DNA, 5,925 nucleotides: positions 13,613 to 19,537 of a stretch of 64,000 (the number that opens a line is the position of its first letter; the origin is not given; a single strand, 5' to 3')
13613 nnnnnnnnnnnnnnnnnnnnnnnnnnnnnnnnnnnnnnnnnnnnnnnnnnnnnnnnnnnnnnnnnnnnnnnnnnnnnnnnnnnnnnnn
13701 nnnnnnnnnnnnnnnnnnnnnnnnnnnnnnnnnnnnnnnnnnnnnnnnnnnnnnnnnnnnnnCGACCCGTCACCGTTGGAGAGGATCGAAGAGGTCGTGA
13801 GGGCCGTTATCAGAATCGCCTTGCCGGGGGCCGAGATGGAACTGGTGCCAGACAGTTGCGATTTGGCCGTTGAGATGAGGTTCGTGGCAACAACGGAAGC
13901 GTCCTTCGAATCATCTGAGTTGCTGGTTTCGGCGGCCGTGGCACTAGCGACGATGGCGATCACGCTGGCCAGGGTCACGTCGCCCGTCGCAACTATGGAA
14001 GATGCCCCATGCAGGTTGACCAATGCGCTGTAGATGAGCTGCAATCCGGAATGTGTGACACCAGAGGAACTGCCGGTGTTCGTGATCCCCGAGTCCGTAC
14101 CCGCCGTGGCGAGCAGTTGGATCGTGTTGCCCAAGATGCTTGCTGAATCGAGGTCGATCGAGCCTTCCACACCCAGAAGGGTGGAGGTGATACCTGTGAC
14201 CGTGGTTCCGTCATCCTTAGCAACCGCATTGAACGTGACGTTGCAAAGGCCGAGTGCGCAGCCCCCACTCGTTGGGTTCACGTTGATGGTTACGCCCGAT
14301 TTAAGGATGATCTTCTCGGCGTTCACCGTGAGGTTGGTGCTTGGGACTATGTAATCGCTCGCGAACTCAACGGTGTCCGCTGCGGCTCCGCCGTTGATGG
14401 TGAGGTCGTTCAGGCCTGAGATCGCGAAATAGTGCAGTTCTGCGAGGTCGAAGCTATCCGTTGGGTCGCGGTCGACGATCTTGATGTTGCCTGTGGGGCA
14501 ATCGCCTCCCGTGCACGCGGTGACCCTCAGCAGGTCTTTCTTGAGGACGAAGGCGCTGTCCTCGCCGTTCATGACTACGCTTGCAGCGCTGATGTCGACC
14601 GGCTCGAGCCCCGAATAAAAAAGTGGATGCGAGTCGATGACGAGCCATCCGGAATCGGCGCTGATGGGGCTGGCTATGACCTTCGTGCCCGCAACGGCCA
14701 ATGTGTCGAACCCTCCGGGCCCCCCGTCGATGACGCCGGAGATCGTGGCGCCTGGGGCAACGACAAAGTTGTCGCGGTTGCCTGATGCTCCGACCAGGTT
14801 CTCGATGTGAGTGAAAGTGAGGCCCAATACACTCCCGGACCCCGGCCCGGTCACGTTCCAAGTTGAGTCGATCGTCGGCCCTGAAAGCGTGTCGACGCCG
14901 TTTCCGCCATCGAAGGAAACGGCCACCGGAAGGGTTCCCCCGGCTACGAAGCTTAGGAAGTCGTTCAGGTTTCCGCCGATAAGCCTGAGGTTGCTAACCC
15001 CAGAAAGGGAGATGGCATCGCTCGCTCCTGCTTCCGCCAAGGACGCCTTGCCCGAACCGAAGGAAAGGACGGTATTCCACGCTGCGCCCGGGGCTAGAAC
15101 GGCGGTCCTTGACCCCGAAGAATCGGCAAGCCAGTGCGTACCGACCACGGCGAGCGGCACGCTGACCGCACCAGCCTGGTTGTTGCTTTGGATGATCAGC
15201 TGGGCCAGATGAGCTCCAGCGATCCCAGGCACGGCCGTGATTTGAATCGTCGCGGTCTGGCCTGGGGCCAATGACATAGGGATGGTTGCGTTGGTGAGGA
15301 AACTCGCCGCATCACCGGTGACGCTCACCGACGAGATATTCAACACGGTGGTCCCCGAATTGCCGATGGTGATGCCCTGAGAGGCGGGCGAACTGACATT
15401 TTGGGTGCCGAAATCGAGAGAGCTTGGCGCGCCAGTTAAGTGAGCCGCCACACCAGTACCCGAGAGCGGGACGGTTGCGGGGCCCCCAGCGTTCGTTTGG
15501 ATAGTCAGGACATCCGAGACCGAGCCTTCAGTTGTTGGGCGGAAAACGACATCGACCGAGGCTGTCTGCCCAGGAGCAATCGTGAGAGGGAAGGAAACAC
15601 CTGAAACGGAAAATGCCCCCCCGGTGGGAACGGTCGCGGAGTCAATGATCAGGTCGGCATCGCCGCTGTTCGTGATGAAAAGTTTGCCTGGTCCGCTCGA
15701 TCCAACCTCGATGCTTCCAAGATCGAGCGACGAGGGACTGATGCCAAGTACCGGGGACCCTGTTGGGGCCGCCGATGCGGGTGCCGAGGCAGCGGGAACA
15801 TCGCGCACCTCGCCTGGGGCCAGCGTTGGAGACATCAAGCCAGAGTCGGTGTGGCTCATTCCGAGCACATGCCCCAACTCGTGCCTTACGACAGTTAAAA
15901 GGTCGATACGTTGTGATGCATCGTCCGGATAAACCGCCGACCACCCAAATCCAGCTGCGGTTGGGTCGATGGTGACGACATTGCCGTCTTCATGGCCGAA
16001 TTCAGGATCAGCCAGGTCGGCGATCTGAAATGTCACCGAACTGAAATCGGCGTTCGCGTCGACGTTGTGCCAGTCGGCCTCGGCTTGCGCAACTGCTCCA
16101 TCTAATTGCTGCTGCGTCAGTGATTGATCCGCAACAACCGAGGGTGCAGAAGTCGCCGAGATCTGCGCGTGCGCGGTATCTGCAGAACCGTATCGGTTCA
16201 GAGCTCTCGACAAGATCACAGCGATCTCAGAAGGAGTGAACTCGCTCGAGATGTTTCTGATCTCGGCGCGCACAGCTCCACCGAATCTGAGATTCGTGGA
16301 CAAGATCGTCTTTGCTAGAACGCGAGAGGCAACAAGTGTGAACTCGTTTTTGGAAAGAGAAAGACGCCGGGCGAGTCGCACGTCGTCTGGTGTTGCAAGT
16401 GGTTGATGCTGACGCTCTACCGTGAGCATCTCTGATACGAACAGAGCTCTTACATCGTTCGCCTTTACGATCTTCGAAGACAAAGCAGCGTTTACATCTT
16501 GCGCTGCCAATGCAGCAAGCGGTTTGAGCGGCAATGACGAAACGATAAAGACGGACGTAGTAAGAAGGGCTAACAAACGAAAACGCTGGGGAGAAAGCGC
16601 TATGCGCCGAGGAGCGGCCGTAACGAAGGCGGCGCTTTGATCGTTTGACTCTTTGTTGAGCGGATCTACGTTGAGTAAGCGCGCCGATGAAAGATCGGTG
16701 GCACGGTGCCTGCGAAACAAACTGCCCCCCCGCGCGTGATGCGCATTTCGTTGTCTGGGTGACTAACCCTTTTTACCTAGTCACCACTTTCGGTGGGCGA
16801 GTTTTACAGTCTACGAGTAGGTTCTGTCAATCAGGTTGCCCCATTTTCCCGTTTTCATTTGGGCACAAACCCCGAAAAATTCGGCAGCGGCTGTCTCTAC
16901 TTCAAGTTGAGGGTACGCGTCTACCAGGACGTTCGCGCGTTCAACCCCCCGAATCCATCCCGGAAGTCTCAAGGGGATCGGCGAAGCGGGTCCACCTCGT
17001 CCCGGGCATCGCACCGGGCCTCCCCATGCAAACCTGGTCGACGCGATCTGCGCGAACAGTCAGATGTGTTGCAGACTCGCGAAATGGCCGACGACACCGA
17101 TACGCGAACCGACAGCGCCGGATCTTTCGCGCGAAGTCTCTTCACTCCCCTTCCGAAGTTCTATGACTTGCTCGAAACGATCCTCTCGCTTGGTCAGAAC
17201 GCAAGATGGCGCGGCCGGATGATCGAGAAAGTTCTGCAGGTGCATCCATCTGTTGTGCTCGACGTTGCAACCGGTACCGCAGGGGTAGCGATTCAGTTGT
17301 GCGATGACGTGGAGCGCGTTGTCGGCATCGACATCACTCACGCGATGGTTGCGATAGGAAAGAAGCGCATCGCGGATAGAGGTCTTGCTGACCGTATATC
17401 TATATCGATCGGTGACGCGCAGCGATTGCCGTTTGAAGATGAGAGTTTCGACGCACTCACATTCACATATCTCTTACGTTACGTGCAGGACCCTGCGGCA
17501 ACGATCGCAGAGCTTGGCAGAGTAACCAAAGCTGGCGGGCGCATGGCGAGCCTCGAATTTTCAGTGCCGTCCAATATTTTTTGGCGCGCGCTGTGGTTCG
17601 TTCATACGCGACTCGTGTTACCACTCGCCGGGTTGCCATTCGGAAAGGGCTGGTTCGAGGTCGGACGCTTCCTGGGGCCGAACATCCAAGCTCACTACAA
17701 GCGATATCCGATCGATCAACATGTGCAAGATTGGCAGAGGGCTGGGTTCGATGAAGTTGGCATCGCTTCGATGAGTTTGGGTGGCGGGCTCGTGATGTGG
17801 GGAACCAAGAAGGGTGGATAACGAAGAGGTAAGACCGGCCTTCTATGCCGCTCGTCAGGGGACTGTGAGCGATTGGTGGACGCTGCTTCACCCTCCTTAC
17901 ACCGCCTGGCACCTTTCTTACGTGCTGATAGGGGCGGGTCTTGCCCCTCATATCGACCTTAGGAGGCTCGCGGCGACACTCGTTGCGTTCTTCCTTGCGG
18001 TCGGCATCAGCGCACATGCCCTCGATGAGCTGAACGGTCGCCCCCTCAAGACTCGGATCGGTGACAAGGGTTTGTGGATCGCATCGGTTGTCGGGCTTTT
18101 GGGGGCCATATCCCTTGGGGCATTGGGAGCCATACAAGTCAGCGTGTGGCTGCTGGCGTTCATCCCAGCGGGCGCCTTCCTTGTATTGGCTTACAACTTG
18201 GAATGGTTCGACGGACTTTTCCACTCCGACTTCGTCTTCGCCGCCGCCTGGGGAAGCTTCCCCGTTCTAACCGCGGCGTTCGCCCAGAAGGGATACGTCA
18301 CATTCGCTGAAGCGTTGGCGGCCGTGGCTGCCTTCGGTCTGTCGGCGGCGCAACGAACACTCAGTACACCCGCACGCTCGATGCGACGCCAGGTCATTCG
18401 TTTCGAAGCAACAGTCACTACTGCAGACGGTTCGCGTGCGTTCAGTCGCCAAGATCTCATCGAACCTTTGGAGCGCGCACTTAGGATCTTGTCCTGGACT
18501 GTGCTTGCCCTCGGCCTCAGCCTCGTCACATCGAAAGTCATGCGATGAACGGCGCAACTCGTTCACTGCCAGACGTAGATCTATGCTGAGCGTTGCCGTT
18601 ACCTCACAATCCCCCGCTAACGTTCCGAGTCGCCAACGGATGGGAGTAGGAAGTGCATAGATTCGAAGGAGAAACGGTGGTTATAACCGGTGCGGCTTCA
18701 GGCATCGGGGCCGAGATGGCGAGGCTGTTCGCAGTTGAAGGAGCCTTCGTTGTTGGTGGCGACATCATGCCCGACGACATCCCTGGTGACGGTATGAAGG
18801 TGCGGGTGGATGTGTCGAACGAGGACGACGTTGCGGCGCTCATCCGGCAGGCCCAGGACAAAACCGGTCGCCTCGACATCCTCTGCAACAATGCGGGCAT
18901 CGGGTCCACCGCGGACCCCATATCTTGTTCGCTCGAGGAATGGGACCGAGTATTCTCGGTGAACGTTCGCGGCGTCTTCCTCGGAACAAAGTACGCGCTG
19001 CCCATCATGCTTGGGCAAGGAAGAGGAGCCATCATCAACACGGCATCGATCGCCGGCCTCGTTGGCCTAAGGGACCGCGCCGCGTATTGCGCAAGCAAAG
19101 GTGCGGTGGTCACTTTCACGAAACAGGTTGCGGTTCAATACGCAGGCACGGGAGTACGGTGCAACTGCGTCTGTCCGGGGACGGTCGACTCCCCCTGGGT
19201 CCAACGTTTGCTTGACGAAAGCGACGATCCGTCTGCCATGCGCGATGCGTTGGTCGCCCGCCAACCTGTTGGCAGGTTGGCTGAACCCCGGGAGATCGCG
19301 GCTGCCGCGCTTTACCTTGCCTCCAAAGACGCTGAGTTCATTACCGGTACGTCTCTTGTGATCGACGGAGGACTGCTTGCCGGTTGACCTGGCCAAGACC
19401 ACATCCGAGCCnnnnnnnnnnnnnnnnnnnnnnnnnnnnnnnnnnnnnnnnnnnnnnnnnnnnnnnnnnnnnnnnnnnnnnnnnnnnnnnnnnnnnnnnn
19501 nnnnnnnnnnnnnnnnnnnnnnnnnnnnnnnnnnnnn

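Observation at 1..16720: A gene of more than 16.7 kb (over 5,570 codons) is invisible in the ORF track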

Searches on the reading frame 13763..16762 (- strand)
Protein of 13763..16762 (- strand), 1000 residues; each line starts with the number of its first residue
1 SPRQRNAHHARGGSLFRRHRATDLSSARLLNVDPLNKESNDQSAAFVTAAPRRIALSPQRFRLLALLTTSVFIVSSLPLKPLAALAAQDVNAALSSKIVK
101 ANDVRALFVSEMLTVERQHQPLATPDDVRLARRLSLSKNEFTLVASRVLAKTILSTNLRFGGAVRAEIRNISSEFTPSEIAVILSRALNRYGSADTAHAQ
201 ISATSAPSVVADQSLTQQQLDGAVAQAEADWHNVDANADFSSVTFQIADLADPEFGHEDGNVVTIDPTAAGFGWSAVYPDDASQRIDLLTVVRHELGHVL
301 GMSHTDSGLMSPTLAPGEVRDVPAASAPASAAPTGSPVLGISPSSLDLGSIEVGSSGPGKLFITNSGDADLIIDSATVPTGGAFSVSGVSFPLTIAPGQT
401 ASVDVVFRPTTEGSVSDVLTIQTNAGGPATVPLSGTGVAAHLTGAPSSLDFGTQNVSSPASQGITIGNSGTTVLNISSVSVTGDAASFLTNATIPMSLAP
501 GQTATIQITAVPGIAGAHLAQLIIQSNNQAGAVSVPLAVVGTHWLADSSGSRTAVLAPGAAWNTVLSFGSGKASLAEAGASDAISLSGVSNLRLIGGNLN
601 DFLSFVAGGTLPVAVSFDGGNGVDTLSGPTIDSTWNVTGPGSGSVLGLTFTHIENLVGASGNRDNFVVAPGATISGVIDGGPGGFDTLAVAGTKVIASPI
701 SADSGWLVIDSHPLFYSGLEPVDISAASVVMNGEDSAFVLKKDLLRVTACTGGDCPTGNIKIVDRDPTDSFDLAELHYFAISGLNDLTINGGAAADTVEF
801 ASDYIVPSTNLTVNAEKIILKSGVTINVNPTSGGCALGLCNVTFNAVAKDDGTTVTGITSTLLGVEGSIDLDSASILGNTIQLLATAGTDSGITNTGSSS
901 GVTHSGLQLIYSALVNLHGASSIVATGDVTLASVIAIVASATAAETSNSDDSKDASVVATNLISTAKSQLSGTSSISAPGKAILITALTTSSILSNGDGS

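Call 5: search_protein_families(library=pfam, proteins=[window:13763-16762:-], max_evalue=0.01)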
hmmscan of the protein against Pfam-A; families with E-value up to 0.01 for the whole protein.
window:13763-16762:- (1000 aa): 11 families
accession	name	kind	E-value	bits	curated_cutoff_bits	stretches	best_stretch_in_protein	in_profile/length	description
PF22544.2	HYDIN_VesB_CFA65-like_Ig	-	1.1e-20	74.1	25.5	2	337-433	1-97/100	HYDIN/CFA65/VesB-like, Ig-like domain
PF15780.11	ASH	-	3.7e-16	59.5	27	2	343-427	7-94/98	Abnormal spindle-like microcephaly-assoc'd, ASPM-SPD-2-Hydin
PF12371.14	TMEM131_like_N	-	4.3e-15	56.1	28.8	2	445-525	4-83/84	Transmembrane protein 131-like N-terminal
PF22073.2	Cep192_D4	-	4.5e-14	53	35.5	2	339-437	4-111/112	Cep192 domain 4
PF07610.17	DUF1573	-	1.5e-10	41.4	26.1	1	344-430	6-91/98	Protein of unknown function (DUF1573)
PF22067.2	Cep192_D3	-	3.7e-06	27.4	27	1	348-429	11-90/99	Cep192 domain 3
PF00413.30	Peptidase_M10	-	3.7e-06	27.3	24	1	273-315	102-137/159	Matrixin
PF24507.1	Ig_CFAP65_4th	-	8.9e-06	26.5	27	1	362-437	3-76/76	CFAP65, fourth Ig-like domain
PF24499.1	Ig_TMEM131L_4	-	0.00059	20.7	27.8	0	388-437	86-135/136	TMEM131L fourth Ig-like domain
PF24798.1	Ig-CFAP74_4th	-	0.0008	20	28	0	342-437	2-95/95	CFAP74 forth Ig-like domain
PF24771.2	Ig_CFAP74_1st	-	0.0031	18.3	29.2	0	446-537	5-95/97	CFAP74 first Ig-like domain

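Call 6: search_protein_families(library=ncbifam, proteins=[window:13763-16762:-], max_evalue=0.01)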
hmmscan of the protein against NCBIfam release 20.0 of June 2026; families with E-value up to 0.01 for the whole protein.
window:13763-16762:- (1000 aa): 3 families
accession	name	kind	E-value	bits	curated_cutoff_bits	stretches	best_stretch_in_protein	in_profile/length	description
NF012200.0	choice_anch_D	domain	1.7e-29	102.5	45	2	430-529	2-106/108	choice-of-anchor D domain-containing protein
NF041425.1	OS_HP2_seleno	subfamily_domain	0.00062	20.1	100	0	361-427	21-85/98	OS_HP2 family (seleno)protein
NF041905.1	MXAN_2677_2678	equivalog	0.0016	17.5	250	1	286-321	182-219/283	myxosortase-dependent metalloprotease, MXAN_2677/MXAN_2678 family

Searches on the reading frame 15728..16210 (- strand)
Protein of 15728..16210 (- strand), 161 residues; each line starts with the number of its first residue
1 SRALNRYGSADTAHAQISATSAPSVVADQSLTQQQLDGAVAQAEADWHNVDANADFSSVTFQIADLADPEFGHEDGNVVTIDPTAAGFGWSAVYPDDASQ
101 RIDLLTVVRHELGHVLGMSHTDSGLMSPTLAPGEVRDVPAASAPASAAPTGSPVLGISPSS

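Call 73: search_solved_structures(query=A4, max_evalue=1, show_alignments=1)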
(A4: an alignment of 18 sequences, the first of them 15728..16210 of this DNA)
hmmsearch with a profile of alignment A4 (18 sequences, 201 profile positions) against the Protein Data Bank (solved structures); distinct sequences matched with E-value up to 1: 175 (the best 60 are shown).
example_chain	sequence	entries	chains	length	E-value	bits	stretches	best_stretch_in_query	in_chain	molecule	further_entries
2jsd_A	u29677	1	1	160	1.6e-06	31.4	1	108-138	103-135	Matrix metalloproteinase-20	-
1hv5_A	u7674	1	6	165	3.3e-06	30.3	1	108-137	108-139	STROMELYSIN 3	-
8b2q_A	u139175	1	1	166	5.3e-06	29.7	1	102-135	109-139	Karilysin long form Kly38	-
2xs3_A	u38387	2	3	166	5.3e-06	29.7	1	102-135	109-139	KARILYSIN PROTEASE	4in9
2xs4_A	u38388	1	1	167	5.4e-06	29.7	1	102-135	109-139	KARILYSIN PROTEASE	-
1rm8_A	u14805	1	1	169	2e-05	27.8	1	99-140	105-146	Matrix metalloproteinase-16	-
3b8z_A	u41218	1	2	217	0.00022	24.4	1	116-160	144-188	protein ADAMTS-5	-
3ljt_A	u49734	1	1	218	0.00022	24.4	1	116-160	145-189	A disintegrin and metalloproteinase with thrombospondin motifs 5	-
3hy7_A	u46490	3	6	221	0.00022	24.4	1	116-160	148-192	A disintegrin and metalloproteinase with thrombospondin motifs 5 | Catalytic Domain of ADAMTS-5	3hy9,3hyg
6yjm_A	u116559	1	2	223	0.00022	24.4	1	116-161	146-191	A disintegrin and metalloproteinase with thrombospondin motifs 5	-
4r3v_A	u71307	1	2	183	0.00023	24.3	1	102-135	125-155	Karilysin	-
5h0u_A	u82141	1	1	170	0.00025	24.2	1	99-137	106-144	Matrix metalloproteinase-14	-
1bqq_M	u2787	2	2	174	0.00026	24.1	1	99-137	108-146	MEMBRANE-TYPE MATRIX METALLOPROTEINASE | PROTEIN (MEMBRANE-TYPE MATRIX METALLOPROTEINASE (CDMT1-MMP))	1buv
3ma2_D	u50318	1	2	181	0.00028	24.1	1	99-137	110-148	Matrix metalloproteinase-14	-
1hov_A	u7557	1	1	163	0.00044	23.4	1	107-138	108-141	MATRIX METALLOPROTEINASE-2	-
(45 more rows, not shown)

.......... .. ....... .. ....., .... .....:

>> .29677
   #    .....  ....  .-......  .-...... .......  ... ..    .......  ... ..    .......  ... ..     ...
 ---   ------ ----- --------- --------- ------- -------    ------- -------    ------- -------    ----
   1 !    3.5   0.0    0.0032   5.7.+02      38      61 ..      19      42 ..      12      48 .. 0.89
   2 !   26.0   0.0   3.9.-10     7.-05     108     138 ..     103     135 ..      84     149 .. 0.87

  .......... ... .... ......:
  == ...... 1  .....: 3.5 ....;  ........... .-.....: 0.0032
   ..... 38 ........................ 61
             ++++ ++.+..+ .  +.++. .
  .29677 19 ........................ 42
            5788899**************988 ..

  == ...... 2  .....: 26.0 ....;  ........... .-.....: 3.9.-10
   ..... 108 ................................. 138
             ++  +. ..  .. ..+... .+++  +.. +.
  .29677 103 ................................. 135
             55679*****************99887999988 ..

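Call 74: search_protein_families(library=ncbifam, alignment_id=A4, max_evalue=0.01)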
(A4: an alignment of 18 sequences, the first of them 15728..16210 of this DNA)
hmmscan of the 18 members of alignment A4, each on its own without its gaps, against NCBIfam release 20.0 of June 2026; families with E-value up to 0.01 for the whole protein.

A. member 1, window:15728-16210:- (161 aa): 4 families
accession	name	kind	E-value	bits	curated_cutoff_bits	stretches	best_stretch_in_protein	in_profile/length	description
NF041905.1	MXAN_2677_2678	equivalog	0.00012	21.2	250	1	102-137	182-219/283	myxosortase-dependent metalloprotease, MXAN_2677/MXAN_2678 family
NF038122.1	metallo_LGF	subfamily_domain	0.0012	18.9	80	0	72-119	114-158/274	NF038122 family metalloprotease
NF033511.1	metallo_CpaA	exception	0.006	15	750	1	105-125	494-514/575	metalloendopeptidase CpaA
TIGR03935.1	fragilysin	equivalog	0.0086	15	190.7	0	106-126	340-362/386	fragilysin family metalloproteinase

B. families by the number of members that match (of 18 scanned): 10 families
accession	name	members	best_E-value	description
NF041905.1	MXAN_2677_2678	16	1.4e-05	myxosortase-dependent metalloprotease, MXAN_2677/MXAN_2678 family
NF038122.1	metallo_LGF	15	3.1e-06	NF038122 family metalloprotease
NF033511.1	metallo_CpaA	6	4.9e-05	metalloendopeptidase CpaA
NF050131.1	BGluronaseAbsR1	5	0.00025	beta-glucuronidase AbsR1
TIGR00845.1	caca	3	2.6e-11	sodium/calcium exchanger 1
NF038115.1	SVAGG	3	9.7e-06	SVAGG family GlyGly-CTERM protein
NF033823.0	archmetzin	3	0.0019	archaemetzincin family Zn-dependent metalloprotease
TIGR03935.1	fragilysin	3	0.0039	fragilysin family metalloproteinase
NF012200.0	choice_anch_D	1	1.7e-07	choice-of-anchor D domain-containing protein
NF033628.1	snapalysin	1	0.0077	snapalysin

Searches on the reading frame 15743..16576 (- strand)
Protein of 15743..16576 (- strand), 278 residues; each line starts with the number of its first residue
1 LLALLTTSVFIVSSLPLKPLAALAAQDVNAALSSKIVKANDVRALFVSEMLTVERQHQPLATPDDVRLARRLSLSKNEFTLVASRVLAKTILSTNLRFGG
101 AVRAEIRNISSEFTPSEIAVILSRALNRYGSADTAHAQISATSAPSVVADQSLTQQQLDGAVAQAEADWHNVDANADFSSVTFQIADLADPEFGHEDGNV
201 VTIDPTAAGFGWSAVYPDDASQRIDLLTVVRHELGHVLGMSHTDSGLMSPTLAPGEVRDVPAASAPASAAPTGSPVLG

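Call 52: search_protein_representatives(protein=window:15743-16576:-)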
Query: 278 residues. Proteins with E-value up to 0.001 (for the whole library): 3277; up to 1e-10: 401; up to 1e-30: 4. The best 150 are listed.
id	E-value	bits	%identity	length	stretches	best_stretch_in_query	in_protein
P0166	2.7e-45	171.3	47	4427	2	140-271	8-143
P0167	2.1e-36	142.2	48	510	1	112-272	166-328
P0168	4.5e-36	141.1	40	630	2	138-276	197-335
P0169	3.7e-31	125.0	51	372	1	136-271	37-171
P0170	9.1e-30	120.5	50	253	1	132-266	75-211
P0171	1.0e-29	120.3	50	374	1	131-276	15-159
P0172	1.6e-29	119.6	48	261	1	130-268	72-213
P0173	2.0e-29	119.4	50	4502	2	121-272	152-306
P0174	9.3e-29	117.2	44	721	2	132-263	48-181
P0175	2.1e-28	116.0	44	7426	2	135-273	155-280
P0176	1.9e-27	112.9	49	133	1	141-269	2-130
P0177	2.9e-27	112.2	45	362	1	133-265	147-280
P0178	3.7e-27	111.9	52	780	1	152-275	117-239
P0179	4.1e-27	111.8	52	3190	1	144-266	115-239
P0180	1.2e-26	110.2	51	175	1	166-275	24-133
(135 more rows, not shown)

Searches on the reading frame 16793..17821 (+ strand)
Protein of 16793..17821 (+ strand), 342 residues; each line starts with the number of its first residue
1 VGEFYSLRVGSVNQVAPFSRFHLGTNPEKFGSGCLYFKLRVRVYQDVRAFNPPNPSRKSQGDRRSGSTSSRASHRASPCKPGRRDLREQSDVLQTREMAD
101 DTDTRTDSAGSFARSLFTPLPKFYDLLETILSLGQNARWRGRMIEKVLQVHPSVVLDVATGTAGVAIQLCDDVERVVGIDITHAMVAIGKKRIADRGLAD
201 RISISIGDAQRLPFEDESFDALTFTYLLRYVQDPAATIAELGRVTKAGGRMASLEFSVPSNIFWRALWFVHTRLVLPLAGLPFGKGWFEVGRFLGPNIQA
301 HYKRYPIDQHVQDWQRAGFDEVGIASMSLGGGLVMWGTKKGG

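Call 7: search_protein_families(library=pfam, proteins=[window:16793-17821:+])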
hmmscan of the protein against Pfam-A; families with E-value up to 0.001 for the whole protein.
window:16793-17821:+ (342 aa): 6 families
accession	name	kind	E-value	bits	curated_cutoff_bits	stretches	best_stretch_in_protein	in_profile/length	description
PF01209.24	Ubie_methyltran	-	8.5e-34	117.3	20.1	1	115-337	11-231/233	ubiE/COQ5 methyltransferase family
PF08241.18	Methyltransf_11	-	1.1e-19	71.2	21.2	1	156-251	1-93/95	Methyltransferase domain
PF13649.12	Methyltransf_25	-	7.5e-19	68.7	27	1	155-249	1-97/97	Methyltransferase domain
PF13847.12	Methyltransf_31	-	2.5e-16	60.1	27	1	154-257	6-113/145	Methyltransferase domain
PF08242.18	Methyltransf_12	-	1e-09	39.4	30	1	156-250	1-97/98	Methyltransferase domain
PF13489.12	Methyltransf_23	-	2e-07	31.3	27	1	149-320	20-160/164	Methyltransferase domain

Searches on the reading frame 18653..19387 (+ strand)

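Call 7: search_protein_families(library=pfam, proteins=[window:18653-19387:+])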
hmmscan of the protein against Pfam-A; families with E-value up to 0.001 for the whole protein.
window:18653-19387:+ (244 aa): 3 families
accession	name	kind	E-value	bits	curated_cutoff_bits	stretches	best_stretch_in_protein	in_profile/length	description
PF13561.12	adh_short_C2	-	1.6e-60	205.1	27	1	13-241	1-235/236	Enoyl-(Acyl carrier protein) reductase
PF00106.31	adh_short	-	2e-50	171.4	26.6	1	8-187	2-191/195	short chain dehydrogenase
PF08659.16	KR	-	4.7e-10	40.1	22.6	1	50-155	58-159/180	KR domain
